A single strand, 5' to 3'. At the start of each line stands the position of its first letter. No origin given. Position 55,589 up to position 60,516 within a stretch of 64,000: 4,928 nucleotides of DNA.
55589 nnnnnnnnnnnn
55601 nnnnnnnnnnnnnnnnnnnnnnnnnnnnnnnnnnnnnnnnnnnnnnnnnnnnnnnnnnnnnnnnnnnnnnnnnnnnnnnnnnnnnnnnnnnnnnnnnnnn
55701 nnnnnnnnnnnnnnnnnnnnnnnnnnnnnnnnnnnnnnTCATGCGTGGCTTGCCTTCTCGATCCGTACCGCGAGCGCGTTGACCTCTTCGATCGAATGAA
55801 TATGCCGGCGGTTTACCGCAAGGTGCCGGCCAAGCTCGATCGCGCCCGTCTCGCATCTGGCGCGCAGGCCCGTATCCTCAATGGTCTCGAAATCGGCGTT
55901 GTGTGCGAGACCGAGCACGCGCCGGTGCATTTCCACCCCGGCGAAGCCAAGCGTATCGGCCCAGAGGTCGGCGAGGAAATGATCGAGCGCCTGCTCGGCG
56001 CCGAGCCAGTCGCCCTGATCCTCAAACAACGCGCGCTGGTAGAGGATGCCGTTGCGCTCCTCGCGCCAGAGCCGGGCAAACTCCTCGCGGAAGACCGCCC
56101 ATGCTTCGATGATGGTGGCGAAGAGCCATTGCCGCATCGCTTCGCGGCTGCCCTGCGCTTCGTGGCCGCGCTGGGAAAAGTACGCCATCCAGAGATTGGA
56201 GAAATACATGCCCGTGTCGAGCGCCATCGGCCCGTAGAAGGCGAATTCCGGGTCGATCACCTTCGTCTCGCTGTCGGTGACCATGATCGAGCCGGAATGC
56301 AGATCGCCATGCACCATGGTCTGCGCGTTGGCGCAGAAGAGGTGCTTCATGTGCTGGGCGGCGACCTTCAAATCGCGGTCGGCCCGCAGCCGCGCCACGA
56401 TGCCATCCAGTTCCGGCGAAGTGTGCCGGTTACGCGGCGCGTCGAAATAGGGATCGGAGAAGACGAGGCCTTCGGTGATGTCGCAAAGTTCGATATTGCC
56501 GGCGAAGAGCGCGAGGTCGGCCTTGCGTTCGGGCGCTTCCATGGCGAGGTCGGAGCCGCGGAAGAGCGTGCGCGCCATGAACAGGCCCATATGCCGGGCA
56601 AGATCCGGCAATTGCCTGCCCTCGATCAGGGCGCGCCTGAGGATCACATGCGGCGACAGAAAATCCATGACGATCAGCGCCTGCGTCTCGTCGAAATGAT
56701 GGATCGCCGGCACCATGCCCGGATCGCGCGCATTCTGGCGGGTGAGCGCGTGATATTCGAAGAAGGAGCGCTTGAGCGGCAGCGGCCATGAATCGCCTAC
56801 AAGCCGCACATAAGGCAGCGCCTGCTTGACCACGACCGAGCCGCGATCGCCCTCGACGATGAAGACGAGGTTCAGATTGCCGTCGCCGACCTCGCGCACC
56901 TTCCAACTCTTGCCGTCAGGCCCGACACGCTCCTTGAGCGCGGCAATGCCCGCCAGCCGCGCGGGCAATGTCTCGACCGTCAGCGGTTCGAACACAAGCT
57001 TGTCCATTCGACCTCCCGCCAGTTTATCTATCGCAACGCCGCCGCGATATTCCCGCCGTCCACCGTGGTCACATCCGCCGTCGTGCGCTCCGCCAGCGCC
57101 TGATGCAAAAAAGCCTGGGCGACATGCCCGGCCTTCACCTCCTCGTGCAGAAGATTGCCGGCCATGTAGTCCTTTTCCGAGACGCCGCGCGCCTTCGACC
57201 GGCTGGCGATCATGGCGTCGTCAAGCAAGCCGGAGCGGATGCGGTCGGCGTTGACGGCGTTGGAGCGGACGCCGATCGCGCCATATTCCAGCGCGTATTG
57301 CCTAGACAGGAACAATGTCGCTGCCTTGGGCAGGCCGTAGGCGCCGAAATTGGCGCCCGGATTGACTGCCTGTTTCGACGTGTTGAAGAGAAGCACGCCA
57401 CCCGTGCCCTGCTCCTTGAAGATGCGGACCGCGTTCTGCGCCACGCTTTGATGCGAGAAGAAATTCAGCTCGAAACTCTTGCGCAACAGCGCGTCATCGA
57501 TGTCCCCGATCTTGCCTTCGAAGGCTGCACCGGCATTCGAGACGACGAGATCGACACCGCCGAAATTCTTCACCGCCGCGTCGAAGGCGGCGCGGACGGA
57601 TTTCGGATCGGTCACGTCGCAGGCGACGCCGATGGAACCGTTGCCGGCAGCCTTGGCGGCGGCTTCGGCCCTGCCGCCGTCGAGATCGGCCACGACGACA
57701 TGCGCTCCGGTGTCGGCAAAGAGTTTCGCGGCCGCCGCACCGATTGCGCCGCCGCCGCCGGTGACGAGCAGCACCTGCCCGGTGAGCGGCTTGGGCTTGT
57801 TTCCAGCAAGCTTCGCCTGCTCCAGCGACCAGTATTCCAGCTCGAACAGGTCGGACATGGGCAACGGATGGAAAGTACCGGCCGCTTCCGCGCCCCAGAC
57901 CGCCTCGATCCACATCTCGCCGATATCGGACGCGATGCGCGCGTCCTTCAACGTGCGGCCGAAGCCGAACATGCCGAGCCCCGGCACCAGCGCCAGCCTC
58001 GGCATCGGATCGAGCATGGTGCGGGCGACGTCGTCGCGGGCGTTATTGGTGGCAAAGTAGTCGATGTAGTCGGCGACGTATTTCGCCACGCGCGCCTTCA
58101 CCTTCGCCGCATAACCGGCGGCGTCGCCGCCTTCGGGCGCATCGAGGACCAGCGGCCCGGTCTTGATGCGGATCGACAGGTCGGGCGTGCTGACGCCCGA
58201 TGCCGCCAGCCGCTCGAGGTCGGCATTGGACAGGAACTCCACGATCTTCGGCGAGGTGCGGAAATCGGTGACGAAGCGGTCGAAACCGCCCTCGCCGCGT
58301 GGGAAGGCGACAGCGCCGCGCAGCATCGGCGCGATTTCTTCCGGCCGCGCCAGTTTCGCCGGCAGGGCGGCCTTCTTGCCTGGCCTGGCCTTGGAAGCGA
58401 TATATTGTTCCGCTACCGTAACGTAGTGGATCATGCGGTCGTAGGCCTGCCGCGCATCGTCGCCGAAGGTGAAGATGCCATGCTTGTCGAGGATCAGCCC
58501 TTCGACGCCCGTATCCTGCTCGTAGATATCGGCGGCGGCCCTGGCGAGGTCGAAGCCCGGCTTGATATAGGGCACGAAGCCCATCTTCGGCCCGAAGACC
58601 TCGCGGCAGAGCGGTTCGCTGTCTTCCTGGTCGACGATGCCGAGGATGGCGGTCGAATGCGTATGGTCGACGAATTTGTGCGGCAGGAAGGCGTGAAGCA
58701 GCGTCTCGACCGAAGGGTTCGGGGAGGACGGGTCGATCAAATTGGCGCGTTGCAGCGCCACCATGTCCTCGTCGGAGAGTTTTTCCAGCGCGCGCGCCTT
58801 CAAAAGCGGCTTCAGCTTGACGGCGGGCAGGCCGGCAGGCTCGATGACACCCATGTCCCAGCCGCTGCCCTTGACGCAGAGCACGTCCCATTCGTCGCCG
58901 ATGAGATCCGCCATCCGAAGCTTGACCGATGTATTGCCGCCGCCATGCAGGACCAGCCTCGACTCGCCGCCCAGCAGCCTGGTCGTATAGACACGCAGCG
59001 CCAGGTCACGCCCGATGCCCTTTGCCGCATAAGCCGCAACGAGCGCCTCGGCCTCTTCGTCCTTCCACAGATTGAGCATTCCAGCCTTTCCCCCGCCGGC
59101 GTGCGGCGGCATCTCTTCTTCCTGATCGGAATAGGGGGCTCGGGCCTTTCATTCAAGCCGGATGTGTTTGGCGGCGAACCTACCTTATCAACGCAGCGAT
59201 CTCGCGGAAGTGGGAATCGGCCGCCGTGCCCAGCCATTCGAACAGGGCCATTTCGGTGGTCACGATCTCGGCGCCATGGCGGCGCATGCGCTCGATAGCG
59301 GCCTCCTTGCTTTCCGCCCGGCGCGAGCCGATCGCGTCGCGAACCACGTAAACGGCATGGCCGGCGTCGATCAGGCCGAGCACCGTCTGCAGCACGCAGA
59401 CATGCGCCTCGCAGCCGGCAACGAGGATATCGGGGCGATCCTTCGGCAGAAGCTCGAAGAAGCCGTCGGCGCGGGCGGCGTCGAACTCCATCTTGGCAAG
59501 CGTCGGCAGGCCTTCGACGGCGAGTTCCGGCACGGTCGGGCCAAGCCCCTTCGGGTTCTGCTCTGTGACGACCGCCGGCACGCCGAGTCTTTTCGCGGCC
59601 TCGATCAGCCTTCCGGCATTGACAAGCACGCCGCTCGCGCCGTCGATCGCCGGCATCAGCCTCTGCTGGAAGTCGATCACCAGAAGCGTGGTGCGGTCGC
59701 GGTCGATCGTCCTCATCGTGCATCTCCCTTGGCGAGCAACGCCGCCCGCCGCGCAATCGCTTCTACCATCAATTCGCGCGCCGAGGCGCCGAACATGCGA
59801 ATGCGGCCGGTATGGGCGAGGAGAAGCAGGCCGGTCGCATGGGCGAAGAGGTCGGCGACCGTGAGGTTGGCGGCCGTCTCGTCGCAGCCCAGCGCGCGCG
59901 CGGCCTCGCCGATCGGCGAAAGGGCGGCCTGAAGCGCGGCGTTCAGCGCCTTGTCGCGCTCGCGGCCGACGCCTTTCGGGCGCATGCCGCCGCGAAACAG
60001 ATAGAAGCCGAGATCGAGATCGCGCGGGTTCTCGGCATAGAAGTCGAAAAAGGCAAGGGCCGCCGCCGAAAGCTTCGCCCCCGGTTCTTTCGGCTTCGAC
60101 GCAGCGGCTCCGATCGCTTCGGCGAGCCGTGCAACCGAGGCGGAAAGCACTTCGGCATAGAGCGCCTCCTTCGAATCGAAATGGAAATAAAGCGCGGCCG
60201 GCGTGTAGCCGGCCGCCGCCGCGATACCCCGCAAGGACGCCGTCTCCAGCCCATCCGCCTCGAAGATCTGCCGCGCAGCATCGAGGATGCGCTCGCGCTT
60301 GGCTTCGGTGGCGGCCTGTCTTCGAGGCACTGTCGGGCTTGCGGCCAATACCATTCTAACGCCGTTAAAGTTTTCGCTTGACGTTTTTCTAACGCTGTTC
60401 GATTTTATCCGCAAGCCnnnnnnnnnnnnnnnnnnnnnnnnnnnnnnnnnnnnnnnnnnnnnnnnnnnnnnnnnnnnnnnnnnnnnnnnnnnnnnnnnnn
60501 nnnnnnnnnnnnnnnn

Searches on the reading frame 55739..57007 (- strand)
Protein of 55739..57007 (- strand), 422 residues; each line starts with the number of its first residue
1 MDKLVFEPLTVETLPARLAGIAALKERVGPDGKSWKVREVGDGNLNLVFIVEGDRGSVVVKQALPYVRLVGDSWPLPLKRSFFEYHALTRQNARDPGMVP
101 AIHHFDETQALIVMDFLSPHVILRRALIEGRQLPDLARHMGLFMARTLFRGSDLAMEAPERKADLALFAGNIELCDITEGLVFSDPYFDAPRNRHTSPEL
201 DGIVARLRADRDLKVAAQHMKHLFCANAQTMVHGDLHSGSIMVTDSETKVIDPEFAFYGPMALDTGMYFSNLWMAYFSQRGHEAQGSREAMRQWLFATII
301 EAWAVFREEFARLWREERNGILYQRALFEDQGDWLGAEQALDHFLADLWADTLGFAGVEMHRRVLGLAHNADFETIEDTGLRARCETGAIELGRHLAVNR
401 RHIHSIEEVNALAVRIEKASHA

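Call 3: search_protein_families(library=pfam, proteins=[window:55739-57007:-])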
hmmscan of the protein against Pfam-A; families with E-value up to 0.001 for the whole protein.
window:55739-57007:- (422 aa): 2 families
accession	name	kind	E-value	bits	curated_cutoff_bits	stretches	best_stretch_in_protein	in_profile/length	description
PF01636.29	APH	-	2.5e-16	60.6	23.2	1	37-275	2-215/239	Phosphotransferase enzyme family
PF01633.27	Choline_kinase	-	0.00076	19.3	29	0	213-276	144-211/300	Choline/ethanolamine kinase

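Call 4: search_protein_families(library=ncbifam, proteins=[window:55739-57007:-])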
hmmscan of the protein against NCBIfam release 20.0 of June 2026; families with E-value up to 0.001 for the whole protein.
window:55739-57007:- (422 aa): 1 family
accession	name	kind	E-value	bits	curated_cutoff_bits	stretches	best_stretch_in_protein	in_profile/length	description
TIGR01767.2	MTRK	equivalog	7.2e-150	499.5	275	1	6-412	1-399/401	S-methyl-5-thioribose kinase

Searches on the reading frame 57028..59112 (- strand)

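Call 3: search_protein_families(library=pfam, proteins=[window:57028-59112:-])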
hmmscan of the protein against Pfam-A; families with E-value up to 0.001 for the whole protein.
window:57028-59112:- (694 aa): 5 families
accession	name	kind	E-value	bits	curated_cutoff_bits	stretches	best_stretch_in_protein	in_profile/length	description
PF13561.12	adh_short_C2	-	7.8e-35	121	27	1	457-687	8-234/236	Enoyl-(Acyl carrier protein) reductase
PF00106.31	adh_short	-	1.2e-31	110.1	26.6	1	446-627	1-184/195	short chain dehydrogenase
PF00596.27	Aldolase_II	-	2.1e-23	83.6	22.2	1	42-238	5-183/183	Class II Aldolase and Adducin N-terminal domain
PF08659.16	KR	-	5.8e-06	26.8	22.6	1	448-547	3-109/180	KR domain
PF01370.27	Epimerase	-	0.00019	21.4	20.9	1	449-516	2-70/240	NAD dependent epimerase/dehydratase family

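Call 4: search_protein_families(library=ncbifam, proteins=[window:57028-59112:-])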
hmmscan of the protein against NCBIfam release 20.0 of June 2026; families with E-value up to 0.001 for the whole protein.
window:57028-59112:- (694 aa): 215 families (the best 25 are shown)
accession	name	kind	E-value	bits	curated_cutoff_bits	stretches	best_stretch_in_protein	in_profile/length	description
NF006192.0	PRK08324.1-6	equivalog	0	1091.3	639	1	12-694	1-685/685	bifunctional aldolase/short-chain dehydrogenase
NF006195.0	PRK08324.2-3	equivalog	8.7e-254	843.8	931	1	13-694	2-678/678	bifunctional aldolase/short-chain dehydrogenase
NF006193.0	PRK08324.2-1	subfamily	1.7e-251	836.3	1213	1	12-694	1-705/705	bifunctional aldolase/short-chain dehydrogenase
NF006194.0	PRK08324.2-2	equivalog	9.3e-173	576.5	686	1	12-692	1-701/703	bifunctional aldolase/short-chain dehydrogenase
NF006196.0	PRK08324.2-4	equivalog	1.1e-154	516.3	831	1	30-688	10-653/657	bifunctional aldolase/short-chain dehydrogenase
TIGR02632.1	RhaD_aldol-ADH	equivalog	1.3e-145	486.5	567.75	1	41-694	5-676/676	bifunctional rhamnulose-1-phosphate aldolase/short-chain dehydrogenase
NF006190.0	PRK08324.1-4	equivalog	2.8e-137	458.7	1014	1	30-692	11-687/689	bifunctional aldolase/short-chain dehydrogenase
NF006189.0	PRK08324.1-3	equivalog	5.6e-132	441.4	634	1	38-694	26-701/701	bifunctional rhamnulose-1-phosphate aldolase/short-chain dehydrogenase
NF006191.0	PRK08324.1-5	equivalog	3.6e-120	402.5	1240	1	29-693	20-705/706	bifunctional aldolase/short-chain dehydrogenase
NF006188.0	PRK08324.1-1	equivalog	1.7e-107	360.4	1152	1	44-694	14-679/679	bifunctional aldolase/short-chain dehydrogenase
NF006197.0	PRK08324.2-5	equivalog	9.5e-94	314.9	627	2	25-241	5-223/583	bifunctional aldolase/short-chain dehydrogenase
NF005559.1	PRK07231.1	subfamily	3.7e-37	128.2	215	1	443-688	2-247/249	glucose 1-dehydrogenase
NF004791.0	PRK06138.1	equivalog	7.8e-31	107.3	312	1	443-690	3-251/252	SDR family oxidoreductase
NF004773.0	PRK06113.1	equivalog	4e-28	98.6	367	1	443-631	9-198/255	7-alpha-hydroxysteroid dehydrogenase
NF005309.0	PRK06841.1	subfamily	2.5e-27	96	286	1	442-628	12-197/255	GolD/DthD family dehydrogenase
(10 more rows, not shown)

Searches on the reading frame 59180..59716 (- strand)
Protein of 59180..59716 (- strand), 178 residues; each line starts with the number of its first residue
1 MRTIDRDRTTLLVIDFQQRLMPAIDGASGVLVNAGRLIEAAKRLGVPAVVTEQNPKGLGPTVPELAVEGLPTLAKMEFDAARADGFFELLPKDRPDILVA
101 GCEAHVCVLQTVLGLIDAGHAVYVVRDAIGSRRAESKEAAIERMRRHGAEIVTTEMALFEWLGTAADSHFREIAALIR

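Call 3: search_protein_families(library=pfam, proteins=[window:59180-59716:-])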
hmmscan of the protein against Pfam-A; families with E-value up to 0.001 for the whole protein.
window:59180-59716:- (178 aa): 1 family
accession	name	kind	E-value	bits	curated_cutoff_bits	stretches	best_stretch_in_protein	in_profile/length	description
PF00857.26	Isochorismatase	-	1.7e-29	103.5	27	1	9-155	1-174/175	Isochorismatase domain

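Call 4: search_protein_families(library=ncbifam, proteins=[window:59180-59716:-])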
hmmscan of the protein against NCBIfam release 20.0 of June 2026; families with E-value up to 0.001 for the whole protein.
window:59180-59716:- (178 aa): 1 family
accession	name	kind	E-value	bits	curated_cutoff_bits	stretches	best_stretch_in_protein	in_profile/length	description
NF041461.1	C_hydro_YcaC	equivalog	3.8e-12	46.1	310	1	3-153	4-161/201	isochorismate family cysteine hydrolase YcaC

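Call 23: search_solved_structures(query=window:59180-59716:-, max_evalue=0.00001)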
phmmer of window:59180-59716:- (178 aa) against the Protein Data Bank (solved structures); distinct sequences matched with E-value up to 0.00001: 10.
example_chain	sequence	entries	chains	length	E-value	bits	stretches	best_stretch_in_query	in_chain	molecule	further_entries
8rl0_A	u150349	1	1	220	2e-26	96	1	4-178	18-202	Isochorismatase-like domain-containing protein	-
2b34_A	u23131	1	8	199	4.1e-25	91.7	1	6-177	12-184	MAR1 Ribonuclease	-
8rkz_G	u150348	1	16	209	1.3e-22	83.6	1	12-178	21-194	Isochorismatase family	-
1x9g_A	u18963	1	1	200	2.4e-18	69.7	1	6-177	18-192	PUTATIVE MAR1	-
1xn4_A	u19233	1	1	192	1.4e-16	63.9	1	6-177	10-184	ribonuclease MAR1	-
1yzv_A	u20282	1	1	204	5.5e-12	49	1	8-177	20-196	HYPOTHETICAL PROTEIN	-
1yac_A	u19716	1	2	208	4e-09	39.7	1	4-165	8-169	YCAC GENE PRODUCT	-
5ha8_A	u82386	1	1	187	1.2e-07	34.9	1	8-131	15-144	Isochorismatase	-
4wgf_A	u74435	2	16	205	3.8e-07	33.3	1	3-152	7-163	Probable hydrolase | Putative hydrolase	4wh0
5hwg_A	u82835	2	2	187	2.2e-06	30.8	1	8-131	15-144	Isochorismatase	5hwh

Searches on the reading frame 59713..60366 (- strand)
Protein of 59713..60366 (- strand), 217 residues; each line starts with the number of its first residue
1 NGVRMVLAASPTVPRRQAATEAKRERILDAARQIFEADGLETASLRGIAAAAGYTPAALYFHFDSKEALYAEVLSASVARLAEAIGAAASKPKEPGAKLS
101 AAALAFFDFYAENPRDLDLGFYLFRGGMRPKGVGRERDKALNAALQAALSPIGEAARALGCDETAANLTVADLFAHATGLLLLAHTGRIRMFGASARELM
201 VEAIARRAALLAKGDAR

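Call 3: search_protein_families(library=pfam, proteins=[window:59713-60366:-])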
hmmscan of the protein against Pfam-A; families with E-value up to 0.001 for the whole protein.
window:59713-60366:- (217 aa): 1 family
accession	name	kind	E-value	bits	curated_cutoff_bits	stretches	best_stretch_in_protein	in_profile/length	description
PF00440.29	TetR_N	-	5.5e-15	55.3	24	1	27-73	1-47/47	Bacterial regulatory proteins, tetR family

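Call 4: search_protein_families(library=ncbifam, proteins=[window:59713-60366:-])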
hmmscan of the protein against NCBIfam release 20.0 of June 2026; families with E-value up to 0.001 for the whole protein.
window:59713-60366:- (217 aa): 20 families
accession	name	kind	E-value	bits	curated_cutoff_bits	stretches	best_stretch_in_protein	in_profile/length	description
NF041196.1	ScbR_bind_reg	equivalog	1.4e-15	57.9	150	1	20-93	4-77/191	ScbR family autoregulator-binding transcription factor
NF053731.1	TransRegFasRMycb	equivalog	7.5e-14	52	330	1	20-149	9-136/199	HTH-type transcriptional activator FasR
NF007949.0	PRK10668.1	equivalog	1.4e-11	44.3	271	1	17-83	7-72/216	multidrug efflux transporter transcriptional repressor AcrR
NF051852.1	efflux_TF_MtrR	exception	1.8e-11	44.2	280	1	19-108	5-97/205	multidrug efflux system transcriptional repressor MtrR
NF050111.1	TransRegSACE7040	equivalog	1.4e-10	41.4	250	1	23-109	2-88/186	SACE_7040 family transcriptional regulator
TIGR03613.1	RutR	equivalog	1.8e-10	41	368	1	15-78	1-64/202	pyrimidine utilization regulatory protein R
NF011584.0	PRK15008.1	equivalog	2.5e-09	37.3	230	1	9-75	5-71/212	HTH-type transcriptional regulator RutR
NF007430.0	PRK09975.1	equivalog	1.2e-08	34.4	274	1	20-119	9-109/220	acrEF/envCD operon transcriptional regulator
NF053516.1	TranRepPrsAVib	equivalog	4.4e-08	33.2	300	1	21-81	5-65/208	TetR family transcriptional repressor PsrA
TIGR03384.1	betaine_BetI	equivalog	9.3e-08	32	201.3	1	18-114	4-100/189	choline-binding transcriptional repressor BetI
NF037937.1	septum_RefZ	equivalog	5.6e-07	29.6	180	1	24-93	1-70/195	forespore capture DNA-binding protein RefZ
TIGR03968.1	mycofact_TetR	equivalog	1.8e-06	27.7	224.9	1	21-113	8-99/190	mycofactocin system transcriptional regulator MftR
NF001978.0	PRK00767.1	equivalog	3.6e-06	26.9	118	1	19-110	6-98/197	transcriptional regulator BetI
NF053878.1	FATransRegFadRBac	equivalog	7.3e-06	25.9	200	1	22-113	3-94/190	fatty acid metabolism transcriptional regulator FadR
NF011572.0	PRK14996.1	equivalog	1.9e-05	24.7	144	1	21-84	7-70/192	TetR family transcriptional regulator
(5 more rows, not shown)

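Call 39: search_solved_structures(query=window:59713-60366:-, max_evalue=0.001)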
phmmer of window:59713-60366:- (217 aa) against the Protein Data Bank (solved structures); distinct sequences matched with E-value up to 0.001: 104 (the best 60 are shown).
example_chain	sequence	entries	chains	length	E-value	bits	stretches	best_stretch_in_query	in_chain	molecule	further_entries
3cjd_A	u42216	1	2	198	7.1e-11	46.1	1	17-195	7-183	Transcriptional regulator, TetR family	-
9b7y_A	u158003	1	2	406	9.2e-10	42.5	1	13-77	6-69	Transcriptional repressor Mce3R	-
3dcf_A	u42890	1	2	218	3.1e-09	40.7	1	21-170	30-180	transcriptional regulator of the TetR/AcrR family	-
6ayi_A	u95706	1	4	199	1.1e-08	38.9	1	17-75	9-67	HTH-type transcriptional regulator UidR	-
2qop_A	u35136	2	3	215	1.3e-08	38.7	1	17-98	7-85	HTH-type transcriptional regulator acrR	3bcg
3lhq_A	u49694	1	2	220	1.9e-08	38.2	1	16-97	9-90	AcrAB operon repressor (TetR/AcrR family)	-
8wrf_A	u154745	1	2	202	2e-08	38.1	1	21-84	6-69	Probable transcriptional regulator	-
6srn_A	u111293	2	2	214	3.6e-08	37.3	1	17-85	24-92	TetR family transcriptional regulator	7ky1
6o6p_A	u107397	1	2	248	6.3e-08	36.5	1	19-114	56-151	TetR family transcriptional regulator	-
6o6n_A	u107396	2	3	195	7.5e-08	36.2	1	21-115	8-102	TetR family transcriptional regulator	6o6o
6wp9_A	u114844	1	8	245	1.2e-07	35.6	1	12-82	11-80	AvaR1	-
5dxz_A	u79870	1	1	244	1.3e-07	35.5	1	14-79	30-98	TetR family transcriptional regulator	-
5dy1_A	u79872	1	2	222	1.3e-07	35.5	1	13-79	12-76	TetR family transcriptional regulator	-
5dy0_A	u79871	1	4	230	1.4e-07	35.4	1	13-79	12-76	TetR family transcriptional regulator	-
6wp7_A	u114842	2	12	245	1.6e-07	35.1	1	14-82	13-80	AvaR1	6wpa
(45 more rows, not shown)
